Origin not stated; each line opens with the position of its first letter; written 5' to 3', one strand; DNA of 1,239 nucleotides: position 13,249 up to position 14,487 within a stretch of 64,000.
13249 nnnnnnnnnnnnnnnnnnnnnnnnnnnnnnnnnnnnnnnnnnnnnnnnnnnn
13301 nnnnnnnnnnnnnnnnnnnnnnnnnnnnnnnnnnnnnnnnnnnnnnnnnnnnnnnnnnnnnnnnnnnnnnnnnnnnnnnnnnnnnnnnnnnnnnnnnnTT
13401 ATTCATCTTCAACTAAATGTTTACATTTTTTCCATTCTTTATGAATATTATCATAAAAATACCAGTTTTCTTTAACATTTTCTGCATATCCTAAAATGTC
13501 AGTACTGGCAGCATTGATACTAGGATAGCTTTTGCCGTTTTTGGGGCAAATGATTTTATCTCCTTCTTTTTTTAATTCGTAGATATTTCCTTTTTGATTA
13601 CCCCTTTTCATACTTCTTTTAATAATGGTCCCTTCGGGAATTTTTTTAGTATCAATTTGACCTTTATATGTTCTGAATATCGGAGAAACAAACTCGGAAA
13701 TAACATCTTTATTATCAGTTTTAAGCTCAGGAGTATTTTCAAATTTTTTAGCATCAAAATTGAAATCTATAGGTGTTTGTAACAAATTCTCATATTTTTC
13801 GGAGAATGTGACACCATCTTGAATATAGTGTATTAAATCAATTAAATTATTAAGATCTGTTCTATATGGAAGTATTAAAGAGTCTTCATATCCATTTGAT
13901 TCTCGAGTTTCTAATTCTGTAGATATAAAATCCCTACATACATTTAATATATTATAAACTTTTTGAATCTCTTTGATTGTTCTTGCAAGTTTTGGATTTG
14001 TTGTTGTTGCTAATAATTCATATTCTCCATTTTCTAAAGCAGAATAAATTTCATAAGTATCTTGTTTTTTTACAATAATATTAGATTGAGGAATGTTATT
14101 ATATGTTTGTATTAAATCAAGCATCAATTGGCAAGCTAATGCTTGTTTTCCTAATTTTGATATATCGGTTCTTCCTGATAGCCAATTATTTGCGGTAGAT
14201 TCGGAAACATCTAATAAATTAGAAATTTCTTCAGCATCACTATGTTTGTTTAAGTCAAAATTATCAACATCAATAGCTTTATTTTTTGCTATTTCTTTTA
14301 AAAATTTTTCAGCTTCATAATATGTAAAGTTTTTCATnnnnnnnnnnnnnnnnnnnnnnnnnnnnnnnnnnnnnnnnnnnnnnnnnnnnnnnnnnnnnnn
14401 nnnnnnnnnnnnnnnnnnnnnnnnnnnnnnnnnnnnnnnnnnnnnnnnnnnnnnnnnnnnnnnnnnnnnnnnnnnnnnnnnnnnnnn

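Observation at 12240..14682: AT-rich islet inserted at the 3' end of tRNA-Thr carrying fic, a ywqK-like gene and an HTH gene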

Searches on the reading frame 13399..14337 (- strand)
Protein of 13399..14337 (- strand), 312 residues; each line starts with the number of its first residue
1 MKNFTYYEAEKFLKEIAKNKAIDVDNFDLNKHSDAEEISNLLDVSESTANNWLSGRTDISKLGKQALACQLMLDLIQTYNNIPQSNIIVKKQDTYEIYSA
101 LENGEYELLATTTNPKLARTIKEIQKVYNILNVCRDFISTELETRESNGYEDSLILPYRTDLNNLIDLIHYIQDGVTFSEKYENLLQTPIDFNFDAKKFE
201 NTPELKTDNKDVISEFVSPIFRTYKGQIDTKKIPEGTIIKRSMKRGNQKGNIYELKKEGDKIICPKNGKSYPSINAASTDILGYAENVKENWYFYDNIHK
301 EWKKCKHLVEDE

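Call 7: search_protein_families(library=pfam, proteins=[window:13399-14337:-], max_evalue=0.1)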
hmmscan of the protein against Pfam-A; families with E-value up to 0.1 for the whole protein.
window:13399-14337:- (312 aa): 1 family
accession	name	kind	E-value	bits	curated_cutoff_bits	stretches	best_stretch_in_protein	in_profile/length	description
PF21910.2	GH85_C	-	0.018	15.9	27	1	90-115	27-52/95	GH85 endohexosaminidases, C-terminal domain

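Call 8: search_protein_families(library=ncbifam, proteins=[window:13399-14337:-], max_evalue=0.1)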
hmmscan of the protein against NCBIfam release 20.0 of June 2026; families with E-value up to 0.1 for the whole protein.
window:13399-14337:- (312 aa): 0 families

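Call 19: find_homologous_proteins(query=window:13399-14337:-)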
Query window:13399-14337:- (312 aa): 25 proteins with E <= 0.001 among 1081 candidates.
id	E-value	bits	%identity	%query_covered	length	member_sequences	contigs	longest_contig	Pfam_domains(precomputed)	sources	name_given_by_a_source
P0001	2.5e-204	695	100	100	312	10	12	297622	-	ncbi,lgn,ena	-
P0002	2.1e-170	584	86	100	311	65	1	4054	-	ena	-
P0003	5.9e-170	582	84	100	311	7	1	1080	-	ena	-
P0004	1.0e-168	578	86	100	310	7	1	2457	-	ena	-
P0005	1.8e-159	548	80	100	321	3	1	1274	-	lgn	-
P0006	2.1e-159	548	80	100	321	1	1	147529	-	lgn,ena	-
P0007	5.0e-135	468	69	100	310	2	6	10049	-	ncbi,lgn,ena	-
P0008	5.1e-127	441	67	100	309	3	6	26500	-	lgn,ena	-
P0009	5.3e-120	418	63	100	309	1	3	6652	-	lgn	-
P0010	5.7e-110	385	61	99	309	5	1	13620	-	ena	-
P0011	1.8e-106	374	59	99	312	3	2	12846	-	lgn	-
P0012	2.2e-106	374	59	99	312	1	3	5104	-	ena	-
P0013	5.6e-104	366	58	100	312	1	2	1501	-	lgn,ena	-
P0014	2.8e-66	242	52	76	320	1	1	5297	-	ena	-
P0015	1.1e-62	230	49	76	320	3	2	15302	-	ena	-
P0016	1.3e-62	230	49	77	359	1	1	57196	-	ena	-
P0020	3.2e-57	212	56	60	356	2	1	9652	-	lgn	-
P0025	8.4e-30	122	42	59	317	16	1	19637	-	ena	-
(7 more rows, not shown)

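Call 20: find_encoding_contigs(protein=P0006, flank=6000, max_places=3)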
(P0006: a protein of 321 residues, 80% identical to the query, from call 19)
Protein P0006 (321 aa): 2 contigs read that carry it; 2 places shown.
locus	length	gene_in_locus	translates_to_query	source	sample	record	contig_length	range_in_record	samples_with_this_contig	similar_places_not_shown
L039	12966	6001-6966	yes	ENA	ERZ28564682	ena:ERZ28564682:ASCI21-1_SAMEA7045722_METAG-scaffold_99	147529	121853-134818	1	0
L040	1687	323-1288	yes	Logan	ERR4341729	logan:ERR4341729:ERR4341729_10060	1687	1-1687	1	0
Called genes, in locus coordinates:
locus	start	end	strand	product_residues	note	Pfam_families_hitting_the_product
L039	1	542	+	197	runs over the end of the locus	PF23343:REP_ORF2-G2P (weak)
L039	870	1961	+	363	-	PF14281:PDDEXK_4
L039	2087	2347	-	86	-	-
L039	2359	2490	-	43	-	-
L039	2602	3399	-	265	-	PF08378:NERD, PF01396:Zn_ribbon_Top1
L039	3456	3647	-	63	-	-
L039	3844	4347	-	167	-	-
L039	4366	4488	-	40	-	-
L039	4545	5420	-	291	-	PF04383:KilA-N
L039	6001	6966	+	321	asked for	-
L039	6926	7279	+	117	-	PF07661:MORN_2 (faint)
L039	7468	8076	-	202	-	-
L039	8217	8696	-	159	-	PF04191:PEMT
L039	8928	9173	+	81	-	-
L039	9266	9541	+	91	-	-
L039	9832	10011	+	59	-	-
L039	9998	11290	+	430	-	PF00275:EPSP_synthase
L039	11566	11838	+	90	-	PF13560:HTH_31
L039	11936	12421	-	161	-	-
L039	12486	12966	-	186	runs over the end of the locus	PF28549:NDPSase_N, PF00293:NUDIX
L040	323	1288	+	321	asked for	-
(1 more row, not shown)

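Call 21: find_encoding_contigs(protein=P0008, flank=6000, max_places=4)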
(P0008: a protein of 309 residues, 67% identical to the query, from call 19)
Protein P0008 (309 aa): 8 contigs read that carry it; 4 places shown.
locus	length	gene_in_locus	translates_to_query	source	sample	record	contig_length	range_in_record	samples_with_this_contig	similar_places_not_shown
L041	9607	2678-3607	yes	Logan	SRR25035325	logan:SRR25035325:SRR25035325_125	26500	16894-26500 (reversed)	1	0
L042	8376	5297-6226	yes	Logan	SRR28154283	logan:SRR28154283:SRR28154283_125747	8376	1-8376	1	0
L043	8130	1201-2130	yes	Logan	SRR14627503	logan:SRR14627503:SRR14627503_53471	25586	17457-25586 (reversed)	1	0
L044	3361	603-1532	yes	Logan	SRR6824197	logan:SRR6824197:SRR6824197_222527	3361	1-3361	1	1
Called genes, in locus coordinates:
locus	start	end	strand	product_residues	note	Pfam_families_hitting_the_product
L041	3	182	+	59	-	?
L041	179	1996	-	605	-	PF07669:Eco57I, PF02384:N6_Mtase, PF01420:Methylase_S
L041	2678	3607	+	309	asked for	-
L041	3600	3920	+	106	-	PF07661:MORN_2 (faint)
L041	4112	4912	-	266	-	PF02698:DUF218 (weak)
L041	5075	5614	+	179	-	PF02870:Methyltransf_1N, PF01035:DNA_binding_1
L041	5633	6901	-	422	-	PF04301:BioG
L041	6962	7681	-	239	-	PF18912:DZR_2, PF00156:Pribosyltran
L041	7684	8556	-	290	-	PF02629:CoA_binding, PF13607:Succ_CoA_lig, PF00549:Ligase_CoA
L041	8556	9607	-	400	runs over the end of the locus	PF08442:ATP-grasp_2, PF13549:ATP-grasp_5 (faint), PF24948:Citrate_synth_N (faint), PF00549:Ligase_CoA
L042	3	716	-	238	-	?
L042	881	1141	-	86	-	-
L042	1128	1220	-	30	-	-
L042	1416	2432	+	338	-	PF00579:tRNA-synt_1b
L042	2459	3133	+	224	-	-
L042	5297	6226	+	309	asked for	-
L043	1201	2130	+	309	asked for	-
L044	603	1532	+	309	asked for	-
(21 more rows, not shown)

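Call 22: find_encoding_contigs(protein=P0001, flank=6000, max_places=8)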
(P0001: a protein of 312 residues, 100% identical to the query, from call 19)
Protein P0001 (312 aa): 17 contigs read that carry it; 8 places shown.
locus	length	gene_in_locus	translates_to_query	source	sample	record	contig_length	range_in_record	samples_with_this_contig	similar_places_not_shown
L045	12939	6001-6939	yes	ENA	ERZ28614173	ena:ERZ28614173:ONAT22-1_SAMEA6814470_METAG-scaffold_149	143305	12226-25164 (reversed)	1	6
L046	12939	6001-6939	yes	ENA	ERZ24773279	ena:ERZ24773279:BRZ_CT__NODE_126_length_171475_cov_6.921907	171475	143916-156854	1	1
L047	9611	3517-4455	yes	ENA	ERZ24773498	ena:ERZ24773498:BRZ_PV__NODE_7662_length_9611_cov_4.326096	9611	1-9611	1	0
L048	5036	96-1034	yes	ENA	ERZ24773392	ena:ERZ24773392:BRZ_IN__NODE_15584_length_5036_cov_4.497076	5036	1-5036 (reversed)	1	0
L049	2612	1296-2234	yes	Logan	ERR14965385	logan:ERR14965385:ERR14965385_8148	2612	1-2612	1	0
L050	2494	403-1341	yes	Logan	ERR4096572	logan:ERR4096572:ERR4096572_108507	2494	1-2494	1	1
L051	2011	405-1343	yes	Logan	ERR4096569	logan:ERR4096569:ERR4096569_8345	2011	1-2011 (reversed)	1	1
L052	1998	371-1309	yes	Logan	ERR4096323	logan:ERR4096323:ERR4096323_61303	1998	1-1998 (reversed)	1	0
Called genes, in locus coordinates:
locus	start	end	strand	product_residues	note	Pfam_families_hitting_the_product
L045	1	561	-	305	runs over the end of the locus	PF00248:Aldo_ket_red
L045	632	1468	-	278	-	PF04794:YdjC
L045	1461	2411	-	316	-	PF00535:Glycos_transf_2, PF10111:Glyco_tranf_2_2, PF13641:Glyco_tranf_2_3 (weak)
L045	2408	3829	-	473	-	PF13231:PMT_2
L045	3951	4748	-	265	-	-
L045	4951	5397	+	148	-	PF00692:dUTPase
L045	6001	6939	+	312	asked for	-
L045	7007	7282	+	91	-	PF07661:MORN_2 (weak)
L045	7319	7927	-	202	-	PF02661:Fic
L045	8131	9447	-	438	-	PF08245:Mur_ligase_M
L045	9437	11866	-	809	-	PF00924:MS_channel_2nd, PF21082:MS_channel_3rd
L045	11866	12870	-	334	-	PF01118:Semialdhyde_dh (weak), PF02774:Semialdhyde_dhC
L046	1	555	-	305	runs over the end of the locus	PF00248:Aldo_ket_red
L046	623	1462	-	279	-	PF04794:YdjC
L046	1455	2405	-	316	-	PF00535:Glycos_transf_2, PF10111:Glyco_tranf_2_2, PF13641:Glyco_tranf_2_3 (weak)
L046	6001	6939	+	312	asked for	-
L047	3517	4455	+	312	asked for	-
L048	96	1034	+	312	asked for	-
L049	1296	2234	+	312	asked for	-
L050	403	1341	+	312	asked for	-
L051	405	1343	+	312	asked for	-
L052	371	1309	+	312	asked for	-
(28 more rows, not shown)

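Call 39: search_protein_families(library=pfam, proteins=[L039:7468-8076:-], max_evalue=0.01)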
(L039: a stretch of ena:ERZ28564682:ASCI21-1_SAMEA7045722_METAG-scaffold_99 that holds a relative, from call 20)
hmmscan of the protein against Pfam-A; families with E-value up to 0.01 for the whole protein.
L039:7468-8076:- (202 aa): 1 family
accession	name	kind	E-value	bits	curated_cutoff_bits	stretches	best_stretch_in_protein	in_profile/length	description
PF05013.17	FGase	-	0.0047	17.5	28.9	1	66-175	100-216/219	N-formylglutamate amidohydrolase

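Call 42: search_protein_families(library=padloc, proteins=[window:13399-14337:-], max_evalue=0.01)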
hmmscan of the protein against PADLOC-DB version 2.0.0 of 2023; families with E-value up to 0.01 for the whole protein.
window:13399-14337:- (312 aa): 0 families

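Call 47: predict_structure(alignment_id=A3)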
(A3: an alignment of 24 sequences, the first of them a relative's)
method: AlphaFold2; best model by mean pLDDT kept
length: 312 residues; sequences in the alignment: 24
mean_pLDDT: 69.7   pTM: 0.37
mean pLDDT of the five models: 69.7, 67.0, 64.8, 64.0, 58.7
residues with pLDDT >= 90: 17; 70-90: 160; 50-70: 86; < 50: 49
segments of 3 or more residues with pLDDT < 50: 1-10, 24-32, 203-225, 310-312
pLDDT, mean of each block of 10 residues (from residue 1): 38 55 48 60 66 59 56 56 79 87 83 86 82 84 82 86 86 78 66 53 47 39 50 85 59 84 90 87 78 84 76 40
secondary structure, 60 per line:
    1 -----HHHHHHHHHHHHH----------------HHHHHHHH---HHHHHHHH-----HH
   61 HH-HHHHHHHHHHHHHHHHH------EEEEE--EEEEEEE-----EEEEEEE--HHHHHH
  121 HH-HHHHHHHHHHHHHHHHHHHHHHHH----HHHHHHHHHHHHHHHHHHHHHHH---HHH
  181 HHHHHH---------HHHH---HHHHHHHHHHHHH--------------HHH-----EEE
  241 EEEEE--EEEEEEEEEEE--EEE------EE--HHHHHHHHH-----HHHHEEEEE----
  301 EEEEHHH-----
elements in order: H6-18 H35-42 H46-53 H59-62 H64-80 E87-91 E94-100 E106-112 H115-122 H124-147 H152-174 H178-186 H196-199 H203-215 E238-245 E248-258 E261-263 H274-282 H288-291 E292-296 E301-304
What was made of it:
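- On XRE/Cro-type HTH regulator (orf312): The AF2 model is helical there but of low confidence (call 47).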

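Call 49: fold_search(model_id=the predicted structure, library=pdb)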
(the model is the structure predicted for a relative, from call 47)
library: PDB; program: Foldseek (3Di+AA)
matches with E <= 10: 506; with E <= 0.001: 0
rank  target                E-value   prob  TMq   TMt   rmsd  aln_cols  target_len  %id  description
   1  8jfu_A                1.7e-01  0.23  0.14  0.20  12.6       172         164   11  AcrIIA15 in complex with palindromic DNA substrate (released 2024-02-28)
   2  8zra_A                2.1e-01  0.21  0.10  0.25   7.9        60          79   22  GerQ filaments from Bacillus amyloiquefaciens (released 2024-10-02)
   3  6rwl_B                2.1e-01  0.08  0.11  0.13  26.6       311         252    9  SIVrcm intasome (released 2020-02-05)
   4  6rwo_B                2.5e-01  0.05  0.09  0.11  25.5       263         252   10  SIVrcm intasome (Q148H/G140S) in complex with bictegravir (released 2020-02-05)
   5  9kby_A                3.4e-01  0.13  0.13  0.06  17.8       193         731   13  Cryo-EM structure of DCL4-Hairpin RNA complex (released 2026-02-18)
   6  6l0v_A                4.0e-01  0.80  0.09  0.42   8.9        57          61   16  Structure of RLD2 BRX domain bound to LZY3 CCL motif (released 2020-02-05)
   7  8jfu_C                4.5e-01  0.20  0.12  0.23  16.9       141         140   15  AcrIIA15 in complex with palindromic DNA substrate (released 2024-02-28)
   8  6rwl_D                5.3e-01  0.05  0.09  0.12  19.5       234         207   13  SIVrcm intasome (released 2020-02-05)
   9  6l0v_E                5.6e-01  0.80  0.09  0.43   8.3        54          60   15  Structure of RLD2 BRX domain bound to LZY3 CCL motif (released 2020-02-05)
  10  8q86_C                5.6e-01  0.08  0.10  0.17  19.0       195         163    8  Trimer of the dimeric SaPI2 Stl transcriptional regulator (released 2025-03-05)
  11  8wt9_C                6.7e-01  0.18  0.15  0.14  22.4       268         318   12  Cryo-EM structure of the IS621 recombinase in complex with bridge RNA, donor DNA, and target DNA in the post-strand ex (released 2024-06-26)
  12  6s6a_A                8.0e-01  0.14  0.09  0.09  17.0        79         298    6  Crystal structure of RagA-Q66L/RagC-T90N GTPase heterodimer complex (released 2019-10-16)
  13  8bao_A                8.4e-01  0.33  0.10  0.09   4.7        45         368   11  Dysgonamonadaceae bacterium CRISPR ancillary nuclease 2 (released 2022-11-30)
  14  8vl4_MODEL_1_A        1.0e+00  0.08  0.07  0.18  16.1       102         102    9  Solution NMR Structure of de novo design protein 312 parent (released 2024-08-07)
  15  9r2l_A                1.1e+00  0.08  0.08  0.15  15.1        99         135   13  De novo designed N37 protein fold (released 2025-05-14)
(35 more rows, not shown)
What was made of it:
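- Tried and rejected: Foldseek against PDB gave nothing at E<0.1 (calls 47, 49).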

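Call 55: find_encoding_contigs(protein=P0016, flank=5000, max_places=2)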
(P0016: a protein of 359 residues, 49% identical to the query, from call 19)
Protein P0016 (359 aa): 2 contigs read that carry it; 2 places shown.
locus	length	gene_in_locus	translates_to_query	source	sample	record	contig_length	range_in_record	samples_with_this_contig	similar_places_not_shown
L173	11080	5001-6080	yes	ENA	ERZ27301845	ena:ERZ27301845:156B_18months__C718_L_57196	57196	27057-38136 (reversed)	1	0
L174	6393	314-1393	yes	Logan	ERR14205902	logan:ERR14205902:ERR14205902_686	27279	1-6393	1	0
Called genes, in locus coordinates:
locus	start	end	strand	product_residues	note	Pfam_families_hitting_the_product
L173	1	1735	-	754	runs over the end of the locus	PF01590:GAF, PF13185:GAF_2, PF05524:PEP-utilisers_N, PF00391:PEP-utilizers, PF02896:PEP-utilizers_C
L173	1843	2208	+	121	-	PF01050:MannoseP_isomer, PF07883:Cupin_2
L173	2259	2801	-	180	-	PF00857:Isochorismatase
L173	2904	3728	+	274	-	PF00270:DEAD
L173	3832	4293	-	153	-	PF03724:META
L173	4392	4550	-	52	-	-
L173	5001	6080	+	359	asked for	-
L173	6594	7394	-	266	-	PF02698:DUF218 (weak)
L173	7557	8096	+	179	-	PF02870:Methyltransf_1N, PF01035:DNA_binding_1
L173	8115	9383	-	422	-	PF04301:BioG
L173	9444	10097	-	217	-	PF18912:DZR_2, PF00156:Pribosyltran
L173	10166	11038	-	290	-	PF02629:CoA_binding, PF13607:Succ_CoA_lig, PF00549:Ligase_CoA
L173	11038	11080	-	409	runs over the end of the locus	PF08442:ATP-grasp_2, PF13549:ATP-grasp_5 (faint), PF24948:Citrate_synth_N (faint), PF00549:Ligase_CoA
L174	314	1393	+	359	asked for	-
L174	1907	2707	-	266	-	PF02698:DUF218 (weak)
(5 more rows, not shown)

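Call 56: find_encoding_contigs(protein=P0025, flank=5000, max_places=2)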
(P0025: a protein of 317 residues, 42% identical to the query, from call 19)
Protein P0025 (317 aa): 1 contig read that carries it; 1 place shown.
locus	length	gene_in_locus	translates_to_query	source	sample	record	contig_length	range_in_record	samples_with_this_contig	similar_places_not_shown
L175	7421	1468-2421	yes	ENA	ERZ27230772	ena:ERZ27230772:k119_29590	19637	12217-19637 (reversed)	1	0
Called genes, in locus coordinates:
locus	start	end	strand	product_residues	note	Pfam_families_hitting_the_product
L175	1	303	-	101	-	?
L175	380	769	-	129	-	-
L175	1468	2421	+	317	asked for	-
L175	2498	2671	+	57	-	-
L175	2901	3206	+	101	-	-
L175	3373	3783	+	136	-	-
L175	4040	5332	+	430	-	PF00275:EPSP_synthase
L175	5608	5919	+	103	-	PF13560:HTH_31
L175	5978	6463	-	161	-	-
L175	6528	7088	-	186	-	PF28549:NDPSase_N, PF00293:NUDIX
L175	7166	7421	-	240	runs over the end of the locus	PF18912:DZR_2, PF00156:Pribosyltran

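Call 57: find_encoding_contigs(protein=P0020, flank=5000, max_places=2)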
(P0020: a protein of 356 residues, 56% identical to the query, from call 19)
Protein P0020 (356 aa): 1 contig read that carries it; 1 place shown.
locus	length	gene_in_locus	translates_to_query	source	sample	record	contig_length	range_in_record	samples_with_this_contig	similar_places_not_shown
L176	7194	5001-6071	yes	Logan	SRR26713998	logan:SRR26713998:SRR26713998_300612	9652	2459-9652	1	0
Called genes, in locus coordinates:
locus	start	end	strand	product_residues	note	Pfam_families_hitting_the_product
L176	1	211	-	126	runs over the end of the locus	-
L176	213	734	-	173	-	PF00589:Phage_integrase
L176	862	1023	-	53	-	PF08410:DUF1737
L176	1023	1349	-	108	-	PF12599:DUF3768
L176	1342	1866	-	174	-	PF12796:Ank_2, PF13606:Ank_3 (faint), PF13857:Ank_5, PF00023:Ank, PF12796:Ank_2, PF13637:Ank_4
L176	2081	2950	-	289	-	-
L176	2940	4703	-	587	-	PF13589:HATPase_c_3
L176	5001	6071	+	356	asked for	-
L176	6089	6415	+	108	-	PF07661:MORN_2 (faint)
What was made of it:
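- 13056..13406 (-): MORN_2-repeat protein, 116 aa from the ATG, with a conserved N-terminal signal peptide and lipobox-like LLSCNC.AQ. Its start overlaps the orf312 stop by 8 nt. Always downstream of orf312's closest homologues (calls 20, 21, 57).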
